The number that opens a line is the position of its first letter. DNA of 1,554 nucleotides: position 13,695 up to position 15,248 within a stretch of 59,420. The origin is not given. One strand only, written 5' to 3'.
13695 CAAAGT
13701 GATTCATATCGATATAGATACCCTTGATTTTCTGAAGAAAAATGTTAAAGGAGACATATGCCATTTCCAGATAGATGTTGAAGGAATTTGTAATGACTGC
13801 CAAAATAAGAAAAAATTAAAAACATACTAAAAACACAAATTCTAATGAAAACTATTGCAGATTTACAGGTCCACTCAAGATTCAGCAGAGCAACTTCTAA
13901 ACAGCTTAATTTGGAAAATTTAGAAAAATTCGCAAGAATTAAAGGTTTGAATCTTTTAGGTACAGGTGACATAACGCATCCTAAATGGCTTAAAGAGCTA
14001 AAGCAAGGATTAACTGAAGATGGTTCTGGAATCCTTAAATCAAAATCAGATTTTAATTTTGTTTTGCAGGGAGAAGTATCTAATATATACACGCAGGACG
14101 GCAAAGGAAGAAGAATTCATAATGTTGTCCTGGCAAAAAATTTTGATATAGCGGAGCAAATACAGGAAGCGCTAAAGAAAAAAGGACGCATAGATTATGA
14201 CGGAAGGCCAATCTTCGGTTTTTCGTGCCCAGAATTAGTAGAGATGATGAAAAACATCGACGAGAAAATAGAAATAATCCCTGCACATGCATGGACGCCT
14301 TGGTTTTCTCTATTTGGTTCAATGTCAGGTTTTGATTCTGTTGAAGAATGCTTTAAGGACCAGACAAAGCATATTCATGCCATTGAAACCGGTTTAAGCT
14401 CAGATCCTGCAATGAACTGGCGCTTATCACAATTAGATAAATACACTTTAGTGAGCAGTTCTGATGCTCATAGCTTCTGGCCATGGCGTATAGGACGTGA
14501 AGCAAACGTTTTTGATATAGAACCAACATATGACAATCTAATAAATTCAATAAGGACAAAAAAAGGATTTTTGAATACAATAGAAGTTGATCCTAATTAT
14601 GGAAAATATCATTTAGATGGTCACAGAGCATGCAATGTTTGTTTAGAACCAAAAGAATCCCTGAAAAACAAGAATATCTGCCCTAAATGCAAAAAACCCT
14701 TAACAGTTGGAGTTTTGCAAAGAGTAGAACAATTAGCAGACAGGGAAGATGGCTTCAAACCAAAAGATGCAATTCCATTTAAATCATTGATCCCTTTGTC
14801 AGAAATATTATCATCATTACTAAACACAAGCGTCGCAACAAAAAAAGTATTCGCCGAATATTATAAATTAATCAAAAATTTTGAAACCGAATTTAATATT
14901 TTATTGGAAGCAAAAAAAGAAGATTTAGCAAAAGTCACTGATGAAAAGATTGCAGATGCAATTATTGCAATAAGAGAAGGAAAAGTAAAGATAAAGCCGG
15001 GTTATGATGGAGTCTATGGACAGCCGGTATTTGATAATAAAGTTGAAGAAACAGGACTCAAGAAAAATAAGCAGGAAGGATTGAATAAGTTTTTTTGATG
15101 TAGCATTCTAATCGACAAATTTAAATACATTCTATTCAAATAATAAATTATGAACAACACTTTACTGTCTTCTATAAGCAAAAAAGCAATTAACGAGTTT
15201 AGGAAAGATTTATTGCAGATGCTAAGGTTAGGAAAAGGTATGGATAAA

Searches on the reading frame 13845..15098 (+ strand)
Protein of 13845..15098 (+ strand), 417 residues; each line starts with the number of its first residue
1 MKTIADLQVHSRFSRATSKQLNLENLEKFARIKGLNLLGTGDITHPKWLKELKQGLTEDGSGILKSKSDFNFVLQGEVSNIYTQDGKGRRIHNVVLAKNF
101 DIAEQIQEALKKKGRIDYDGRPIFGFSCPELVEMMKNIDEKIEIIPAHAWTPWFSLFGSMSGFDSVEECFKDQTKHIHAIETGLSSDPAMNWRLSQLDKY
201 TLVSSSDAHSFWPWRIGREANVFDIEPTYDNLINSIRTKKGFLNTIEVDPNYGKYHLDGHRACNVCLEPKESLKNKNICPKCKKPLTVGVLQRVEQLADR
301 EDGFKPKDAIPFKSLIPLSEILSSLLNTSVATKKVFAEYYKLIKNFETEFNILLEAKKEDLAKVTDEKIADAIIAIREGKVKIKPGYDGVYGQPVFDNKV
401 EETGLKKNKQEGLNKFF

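Call 9: search_protein_families(library=ncbifam, proteins=[window:13845-15098:+])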
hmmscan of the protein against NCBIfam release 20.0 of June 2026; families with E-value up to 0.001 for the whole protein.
window:13845-15098:+ (417 aa): 1 family
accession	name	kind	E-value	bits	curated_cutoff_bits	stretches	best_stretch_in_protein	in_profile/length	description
TIGR00375.1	TIGR00375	hypoth_equivalog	4.9e-64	217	326.6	1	5-393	2-373/374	TIGR00375 family protein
